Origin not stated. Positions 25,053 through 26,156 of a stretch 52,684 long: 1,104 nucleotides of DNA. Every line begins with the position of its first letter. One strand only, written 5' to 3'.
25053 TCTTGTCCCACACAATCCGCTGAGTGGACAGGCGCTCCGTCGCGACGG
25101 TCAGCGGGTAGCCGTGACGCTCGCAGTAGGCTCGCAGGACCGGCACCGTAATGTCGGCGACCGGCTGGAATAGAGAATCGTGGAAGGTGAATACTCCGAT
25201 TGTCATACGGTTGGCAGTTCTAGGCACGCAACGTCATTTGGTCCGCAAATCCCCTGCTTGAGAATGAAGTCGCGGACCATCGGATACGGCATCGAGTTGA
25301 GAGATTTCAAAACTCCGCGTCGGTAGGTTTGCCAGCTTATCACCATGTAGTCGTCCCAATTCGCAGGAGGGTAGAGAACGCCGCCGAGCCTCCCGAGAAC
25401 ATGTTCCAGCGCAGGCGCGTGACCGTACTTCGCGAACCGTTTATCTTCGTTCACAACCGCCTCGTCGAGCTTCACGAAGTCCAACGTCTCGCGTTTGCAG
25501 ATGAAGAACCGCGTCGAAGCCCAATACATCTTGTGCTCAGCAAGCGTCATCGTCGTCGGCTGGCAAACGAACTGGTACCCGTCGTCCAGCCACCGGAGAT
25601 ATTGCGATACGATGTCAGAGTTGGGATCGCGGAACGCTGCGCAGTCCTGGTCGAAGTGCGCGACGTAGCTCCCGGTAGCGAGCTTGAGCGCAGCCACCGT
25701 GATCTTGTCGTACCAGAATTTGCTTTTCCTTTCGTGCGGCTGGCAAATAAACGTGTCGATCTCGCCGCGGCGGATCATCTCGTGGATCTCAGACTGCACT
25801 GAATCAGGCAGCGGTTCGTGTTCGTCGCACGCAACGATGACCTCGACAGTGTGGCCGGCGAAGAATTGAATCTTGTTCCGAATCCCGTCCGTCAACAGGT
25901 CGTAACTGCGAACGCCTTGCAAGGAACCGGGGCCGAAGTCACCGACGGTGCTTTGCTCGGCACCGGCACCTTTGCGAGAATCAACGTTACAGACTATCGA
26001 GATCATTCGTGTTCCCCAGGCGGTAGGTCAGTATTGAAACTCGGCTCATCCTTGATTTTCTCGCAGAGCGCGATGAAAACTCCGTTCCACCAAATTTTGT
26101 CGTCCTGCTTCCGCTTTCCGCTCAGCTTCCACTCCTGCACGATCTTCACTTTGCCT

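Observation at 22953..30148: Ten-gene phage-borne glycosyltransferase/methyltransferase cluster, a candidate autonomous methylated-glycan module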

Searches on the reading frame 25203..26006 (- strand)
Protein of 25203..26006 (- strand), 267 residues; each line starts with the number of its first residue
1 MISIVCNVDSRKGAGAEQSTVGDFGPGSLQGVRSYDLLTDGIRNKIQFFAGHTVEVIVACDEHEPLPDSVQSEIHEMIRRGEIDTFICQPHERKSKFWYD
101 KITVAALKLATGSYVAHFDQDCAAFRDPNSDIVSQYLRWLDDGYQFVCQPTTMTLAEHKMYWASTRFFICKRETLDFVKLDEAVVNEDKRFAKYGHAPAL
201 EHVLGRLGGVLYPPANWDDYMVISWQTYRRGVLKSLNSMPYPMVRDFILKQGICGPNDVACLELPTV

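Call 3: search_protein_families(library=pfam, proteins=[window:25203-26006:-], max_evalue=0.1)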
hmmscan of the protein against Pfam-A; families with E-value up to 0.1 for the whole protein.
window:25203-26006:- (267 aa): 0 families

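Call 4: search_protein_families(library=phrogs, proteins=[window:25203-26006:-], max_evalue=0.1)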
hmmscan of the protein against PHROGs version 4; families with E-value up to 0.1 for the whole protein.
window:25203-26006:- (267 aa): 0 families

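Call 9: search_protein_families(library=ncbifam, proteins=[window:25203-26006:-], max_evalue=0.1)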
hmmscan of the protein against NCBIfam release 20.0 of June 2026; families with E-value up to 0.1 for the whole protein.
window:25203-26006:- (267 aa): 0 families

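Call 10: search_solved_structures(query=window:25203-26006:-, max_evalue=10)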
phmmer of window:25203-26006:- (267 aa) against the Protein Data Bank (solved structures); distinct sequences matched with E-value up to 10: 1.
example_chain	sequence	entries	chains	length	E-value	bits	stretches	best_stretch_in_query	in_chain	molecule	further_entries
9hxy_A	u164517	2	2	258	1.8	10.8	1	171-250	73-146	Uridine 5'-monophosphate synthase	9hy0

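Call 15: find_encoding_contigs(protein=window:25203-26006:-, flank=10000)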
Protein window:25203-26006:- (267 aa): 1 contig read that carries it; 1 place shown.
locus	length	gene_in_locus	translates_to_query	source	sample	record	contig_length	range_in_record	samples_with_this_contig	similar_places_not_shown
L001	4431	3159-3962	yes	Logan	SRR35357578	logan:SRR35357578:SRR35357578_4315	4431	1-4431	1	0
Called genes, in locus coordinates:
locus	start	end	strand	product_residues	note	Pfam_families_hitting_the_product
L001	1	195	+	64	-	?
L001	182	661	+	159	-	-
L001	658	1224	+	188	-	PF13489:Methyltransf_23, PF13847:Methyltransf_31 (faint), PF08242:Methyltransf_12 (weak), PF08241:Methyltransf_11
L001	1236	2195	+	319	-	-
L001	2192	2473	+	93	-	-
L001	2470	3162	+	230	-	PF13578:Methyltransf_24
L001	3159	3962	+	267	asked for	-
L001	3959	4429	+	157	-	?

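Call 29: find_homologous_proteins(query=window:25203-26006:-, max_evalue=0.001)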
Query window:25203-26006:- (267 aa): 141 proteins with E <= 0.001 among 340 candidates; the best 120 are listed.
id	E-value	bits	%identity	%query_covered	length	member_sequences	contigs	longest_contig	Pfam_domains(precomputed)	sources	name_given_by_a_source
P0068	2.7e-184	629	100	100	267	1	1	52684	-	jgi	jgi:hypothetical protein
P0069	1.3e-134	466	73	99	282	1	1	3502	-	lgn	-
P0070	3.5e-132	458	73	97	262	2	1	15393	-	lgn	-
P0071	2.8e-131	455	72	99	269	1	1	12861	-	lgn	-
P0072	1.1e-129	449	71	100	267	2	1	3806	-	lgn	-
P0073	3.1e-129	448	71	99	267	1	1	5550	-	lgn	-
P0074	1.7e-128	446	72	99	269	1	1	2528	-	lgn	-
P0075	3.1e-127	441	70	99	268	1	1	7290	-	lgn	-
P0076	8.1e-126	437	72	99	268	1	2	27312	-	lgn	-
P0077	1.6e-123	429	68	97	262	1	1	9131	-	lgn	-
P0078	4.8e-123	428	70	99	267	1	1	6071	-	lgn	-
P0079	7.2e-120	417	67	99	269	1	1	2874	-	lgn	-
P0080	3.1e-116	405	77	84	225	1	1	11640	-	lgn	-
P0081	2.0e-96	340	62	93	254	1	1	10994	-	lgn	-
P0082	2.6e-93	330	53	99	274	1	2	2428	-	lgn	-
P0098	3.1e-72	261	48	97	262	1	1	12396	-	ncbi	-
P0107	2.5e-67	245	46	97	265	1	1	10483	-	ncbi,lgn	-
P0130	3.6e-62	228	44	97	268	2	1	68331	-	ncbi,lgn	-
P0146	1.8e-58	216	44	97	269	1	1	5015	-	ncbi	-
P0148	2.2e-58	216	45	99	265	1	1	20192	-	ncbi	-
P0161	7.5e-46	175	43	99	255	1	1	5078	-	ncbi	-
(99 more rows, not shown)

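Call 35: search_solved_structures(query=A3, max_evalue=10)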
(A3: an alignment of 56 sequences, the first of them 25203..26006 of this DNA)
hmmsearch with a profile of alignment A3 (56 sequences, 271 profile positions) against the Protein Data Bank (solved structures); distinct sequences matched with E-value up to 10: 2.
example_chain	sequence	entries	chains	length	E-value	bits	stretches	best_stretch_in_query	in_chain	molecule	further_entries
2k7r_A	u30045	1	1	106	0.31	13.4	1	118-155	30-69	Primosomal protein dnaI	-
1j6u_A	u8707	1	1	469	0.9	11.9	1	57-118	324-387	UDP-N-acetylmuramate-alanine ligase MurC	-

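Call 36: list_cluster_members(proteins=[P0130, P0039, P0046, P0098, P0107, P0148, P0048, P0058, P0161, P0146])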
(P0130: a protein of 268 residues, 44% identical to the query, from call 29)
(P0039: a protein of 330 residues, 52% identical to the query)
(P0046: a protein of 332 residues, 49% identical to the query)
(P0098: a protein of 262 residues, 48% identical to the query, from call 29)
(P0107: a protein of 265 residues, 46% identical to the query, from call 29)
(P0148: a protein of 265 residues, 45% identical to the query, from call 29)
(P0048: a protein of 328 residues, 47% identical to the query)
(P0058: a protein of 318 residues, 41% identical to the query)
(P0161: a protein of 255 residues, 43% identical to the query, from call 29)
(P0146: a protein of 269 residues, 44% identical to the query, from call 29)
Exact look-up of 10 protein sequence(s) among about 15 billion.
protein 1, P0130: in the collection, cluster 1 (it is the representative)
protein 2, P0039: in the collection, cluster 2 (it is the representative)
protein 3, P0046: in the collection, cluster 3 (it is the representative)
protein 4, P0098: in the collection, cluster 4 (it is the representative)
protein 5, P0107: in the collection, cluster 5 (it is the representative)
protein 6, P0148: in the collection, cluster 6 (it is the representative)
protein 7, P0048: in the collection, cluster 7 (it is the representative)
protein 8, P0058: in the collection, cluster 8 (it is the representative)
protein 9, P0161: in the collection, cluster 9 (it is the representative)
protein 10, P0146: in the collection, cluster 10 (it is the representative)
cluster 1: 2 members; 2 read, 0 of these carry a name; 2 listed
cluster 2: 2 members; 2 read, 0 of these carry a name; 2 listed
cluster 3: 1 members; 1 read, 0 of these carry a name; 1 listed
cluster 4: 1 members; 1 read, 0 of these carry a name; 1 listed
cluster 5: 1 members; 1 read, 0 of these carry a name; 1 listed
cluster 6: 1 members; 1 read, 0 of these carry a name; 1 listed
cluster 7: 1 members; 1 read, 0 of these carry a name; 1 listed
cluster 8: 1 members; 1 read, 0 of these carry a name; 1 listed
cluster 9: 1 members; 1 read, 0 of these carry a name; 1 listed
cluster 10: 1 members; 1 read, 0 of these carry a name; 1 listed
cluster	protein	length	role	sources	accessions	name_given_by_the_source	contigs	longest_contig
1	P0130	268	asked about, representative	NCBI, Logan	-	-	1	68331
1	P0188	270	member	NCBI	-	-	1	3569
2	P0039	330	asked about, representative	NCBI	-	-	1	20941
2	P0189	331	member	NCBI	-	-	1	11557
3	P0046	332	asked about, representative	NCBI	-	-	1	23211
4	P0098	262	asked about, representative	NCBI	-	-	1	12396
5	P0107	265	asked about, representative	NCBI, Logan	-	-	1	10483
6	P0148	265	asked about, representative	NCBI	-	-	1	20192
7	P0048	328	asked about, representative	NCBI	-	-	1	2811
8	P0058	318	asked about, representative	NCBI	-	-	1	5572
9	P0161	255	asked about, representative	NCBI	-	-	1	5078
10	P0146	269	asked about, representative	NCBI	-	-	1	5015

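Call 49: predict_structure(alignment_id=A3)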
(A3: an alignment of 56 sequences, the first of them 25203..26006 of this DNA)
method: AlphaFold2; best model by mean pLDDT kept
length: 267 residues; sequences in the alignment: 56
mean_pLDDT: 92.9   pTM: 0.91
mean pLDDT of the five models: 92.9, 92.8, 92.6, 92.0, 91.1
residues with pLDDT >= 90: 209; 70-90: 54; 50-70: 4; < 50: 0
segments of 3 or more residues with pLDDT < 50: none
pLDDT, mean of each block of 10 residues (from residue 1): 98 94 74 95 98 98 97 98 98 91 97 97 97 96 84 81 88 96 91 91 88 90 95 98 97 90 90
secondary structure, 60 per line:
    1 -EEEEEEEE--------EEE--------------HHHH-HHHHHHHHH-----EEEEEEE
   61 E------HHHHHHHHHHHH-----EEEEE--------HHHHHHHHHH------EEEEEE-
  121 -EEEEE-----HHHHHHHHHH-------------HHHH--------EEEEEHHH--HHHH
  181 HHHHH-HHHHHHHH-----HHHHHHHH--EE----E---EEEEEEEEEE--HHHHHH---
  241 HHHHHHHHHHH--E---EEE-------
elements in order: E2-9 E18-20 H35-38 H40-48 E54-61 H68-79 E85-89 H98-107 E114-119 E122-126 H132-141 H155-158 E167-171 H177-185 H187-194 H200-207 E220-229 H232-237 H241-251 E258-260

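Call 52: fold_search(model_id=the predicted structure, library=pdb)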
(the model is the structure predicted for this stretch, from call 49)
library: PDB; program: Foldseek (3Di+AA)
matches with E <= 10: 1150; with E <= 0.001: 51
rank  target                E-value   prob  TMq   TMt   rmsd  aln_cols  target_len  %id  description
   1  2y6p_A                8.6e-05  0.99  0.32  0.37  16.9       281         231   10  Evidence for a Two-Metal-Ion-Mechanism in the Kdo- Cytidylyltransferase KdsB (released 2011-08-24)
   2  2y6p_B                1.1e-04  0.99  0.32  0.36  17.4       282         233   11  Evidence for a Two-Metal-Ion-Mechanism in the Kdo- Cytidylyltransferase KdsB (released 2011-08-24)
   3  6yv7_B                1.6e-04  1.00  0.37  0.30   5.2       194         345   17  Mannosyltransferase PcManGT from Pyrobaculum calidifontis (released 2020-07-22)
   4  9jn3_A                1.7e-04  1.00  0.40  0.37   6.7       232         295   16  Crystal structure of AvpGT in complex with Ara-A (released 2025-01-29)
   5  2z87_A                1.7e-04  0.97  0.33  0.17  19.2       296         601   14  Crystal structure of chondroitin polymerase from Escherichia coli strain K4 (K4CP) complexed with UDP-GalNAc and UDP (released 2008-09-16)
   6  6yv7_A                2.1e-04  1.00  0.37  0.30   5.3       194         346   17  Mannosyltransferase PcManGT from Pyrobaculum calidifontis (released 2020-07-22)
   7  3t7n_B                2.2e-04  1.00  0.39  0.40   5.7       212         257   11  Crystal Structure of Human Glycogenin-1 (GYG1) complexed with manganese and UDP, in a monoclinic closed form (released 2011-08-31)
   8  1gqc_A                2.3e-04  0.92  0.29  0.32  16.6       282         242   13  THE STRUCTURE OF CMP:2-KETO-3-DEOXY-MANNO-OCTONIC ACID SYNTHETASE COMPLEXED WITH CMP-Kdo at 100K (released 2002-02-11)
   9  1h7l                  2.5e-04  1.00  0.42  0.46   7.8       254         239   10  dTDP-MAGNESIUM COMPLEX OF SPSA FROM BACILLUS SUBTILIS (released 2001-12-13)
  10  8zwp_B                2.7e-04  1.00  0.37  0.37   7.9       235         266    9  Structure-Based Mechanism and Specificity of Human Galactosyltransferase B3GalT5 (released 2025-04-09)
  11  1h7e_A                2.8e-04  0.96  0.31  0.33  17.1       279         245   14  The structure of CMP:2-keto-3-deoxy-manno-octonic acid synthetase and of its complexes with substrates and substrate a (released 2001-09-13)
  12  9nyf_A                3.0e-04  0.98  0.31  0.28  16.4       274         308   14  Cryo-EM structure of the glycosyltransferase GtrB (tetramer volume) (released 2025-12-17)
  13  6h21_B                3.2e-04  1.00  0.45  0.39   6.0       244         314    9  TarP-UDP-GlcNAc-Mn (released 2018-09-26)
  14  2z86_B                3.2e-04  1.00  0.38  0.19   9.5       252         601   12  Crystal structure of chondroitin polymerase from Escherichia coli strain K4 (K4CP) complexed with UDP-GlcUA and UDP (released 2008-09-16)
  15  1h7q                  3.4e-04  1.00  0.43  0.46   7.4       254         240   10  dTDP-MANGANESE COMPLEX OF SPSA FROM BACILLUS SUBTILIS (released 2001-12-13)
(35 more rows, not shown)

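Call 58: find_encoding_contigs(protein=P0130, flank=10000, max_places=2)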
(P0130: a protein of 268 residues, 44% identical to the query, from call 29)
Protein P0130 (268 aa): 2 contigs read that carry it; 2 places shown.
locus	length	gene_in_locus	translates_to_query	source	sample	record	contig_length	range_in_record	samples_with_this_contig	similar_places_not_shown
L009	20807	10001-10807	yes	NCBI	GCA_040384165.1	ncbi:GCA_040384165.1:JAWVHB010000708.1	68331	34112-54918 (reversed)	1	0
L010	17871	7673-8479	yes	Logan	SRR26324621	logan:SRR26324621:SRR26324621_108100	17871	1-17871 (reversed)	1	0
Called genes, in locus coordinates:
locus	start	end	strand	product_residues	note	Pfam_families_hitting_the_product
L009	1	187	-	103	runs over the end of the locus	-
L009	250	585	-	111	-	-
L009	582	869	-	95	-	-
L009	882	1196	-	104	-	-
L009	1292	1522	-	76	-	-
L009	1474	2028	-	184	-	-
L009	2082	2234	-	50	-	-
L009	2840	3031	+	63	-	-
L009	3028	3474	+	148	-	-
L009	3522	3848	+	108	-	-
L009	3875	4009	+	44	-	-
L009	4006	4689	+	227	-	-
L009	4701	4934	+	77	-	-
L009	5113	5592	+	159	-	-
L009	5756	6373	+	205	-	-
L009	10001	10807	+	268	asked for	-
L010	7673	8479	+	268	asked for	-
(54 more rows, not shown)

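Call 61: search_dna_similar(query=window:25203-26006:-, collection=phages, mode=protein, max_evalue=0.001)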
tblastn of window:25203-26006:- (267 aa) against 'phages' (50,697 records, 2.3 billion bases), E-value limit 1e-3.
No match.

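Call 63: find_related_loci(query=A3, collection=genome_contigs, flank=10000)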
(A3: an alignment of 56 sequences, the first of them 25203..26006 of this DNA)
Query A3 (267 aa) in genome_contigs; peptide patterns used: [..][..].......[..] (x = any residue, [..] = any of these).
13 stretches matched a pattern; 1 encode a relative of the query (tblastn E <= 1e-3); 1 distinct loci.
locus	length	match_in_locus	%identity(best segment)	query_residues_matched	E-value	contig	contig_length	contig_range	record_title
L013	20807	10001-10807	34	2-261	1e-44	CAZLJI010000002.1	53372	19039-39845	MAG TPA_asm: uncultured Ignavibacteriaceae bacterium isolate SRP319275_co4_56 genome assembly, contig: NODE_341_length_5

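Call 64: find_related_loci(query=A3, collection=viral_contigs, flank=10000)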
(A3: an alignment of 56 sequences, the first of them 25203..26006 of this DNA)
Query A3 (267 aa) in viral_contigs; peptide patterns used: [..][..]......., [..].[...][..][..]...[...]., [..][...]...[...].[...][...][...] (x = any residue, [..] = any of these).
108 stretches matched a pattern; 35 encode a relative of the query (tblastn E <= 1e-3); 34 distinct loci.
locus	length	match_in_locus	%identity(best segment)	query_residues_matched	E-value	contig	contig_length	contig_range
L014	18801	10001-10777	43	1-262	2e-66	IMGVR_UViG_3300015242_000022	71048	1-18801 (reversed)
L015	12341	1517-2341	36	2-264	5e-49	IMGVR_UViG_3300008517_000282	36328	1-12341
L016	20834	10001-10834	35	1-264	5e-47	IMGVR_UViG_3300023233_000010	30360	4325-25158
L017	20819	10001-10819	36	1-266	8e-47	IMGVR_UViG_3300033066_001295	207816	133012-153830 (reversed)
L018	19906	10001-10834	35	1-264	5e-47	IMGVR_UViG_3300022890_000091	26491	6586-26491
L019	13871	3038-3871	35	1-264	5e-47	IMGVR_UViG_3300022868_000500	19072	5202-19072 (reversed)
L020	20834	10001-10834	35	1-264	5e-47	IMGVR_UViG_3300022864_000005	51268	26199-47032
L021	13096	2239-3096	34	2-259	1e-46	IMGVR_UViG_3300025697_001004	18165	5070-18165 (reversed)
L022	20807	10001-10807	36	2-259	3e-46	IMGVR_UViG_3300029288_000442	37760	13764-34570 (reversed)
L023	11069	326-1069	37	2-252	1e-44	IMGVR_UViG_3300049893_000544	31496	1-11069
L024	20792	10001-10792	37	2-259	2e-44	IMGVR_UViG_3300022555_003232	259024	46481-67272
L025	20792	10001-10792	37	2-259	2e-44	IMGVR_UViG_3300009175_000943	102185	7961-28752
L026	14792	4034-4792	38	1-264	7e-44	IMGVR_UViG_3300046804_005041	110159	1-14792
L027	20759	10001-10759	38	1-264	7e-44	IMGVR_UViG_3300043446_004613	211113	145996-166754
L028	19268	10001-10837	33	1-260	1e-43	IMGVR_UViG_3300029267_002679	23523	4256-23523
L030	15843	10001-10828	30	2-262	3e-42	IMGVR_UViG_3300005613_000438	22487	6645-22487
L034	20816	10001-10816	36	1-260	9e-41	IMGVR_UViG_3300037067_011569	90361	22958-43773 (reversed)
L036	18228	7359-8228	30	2-259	2e-39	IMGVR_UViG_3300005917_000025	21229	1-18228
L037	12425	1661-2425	35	2-259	9e-37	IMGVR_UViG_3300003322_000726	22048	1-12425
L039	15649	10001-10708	32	44-262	7e-35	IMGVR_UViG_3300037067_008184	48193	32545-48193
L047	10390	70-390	35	162-259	7e-13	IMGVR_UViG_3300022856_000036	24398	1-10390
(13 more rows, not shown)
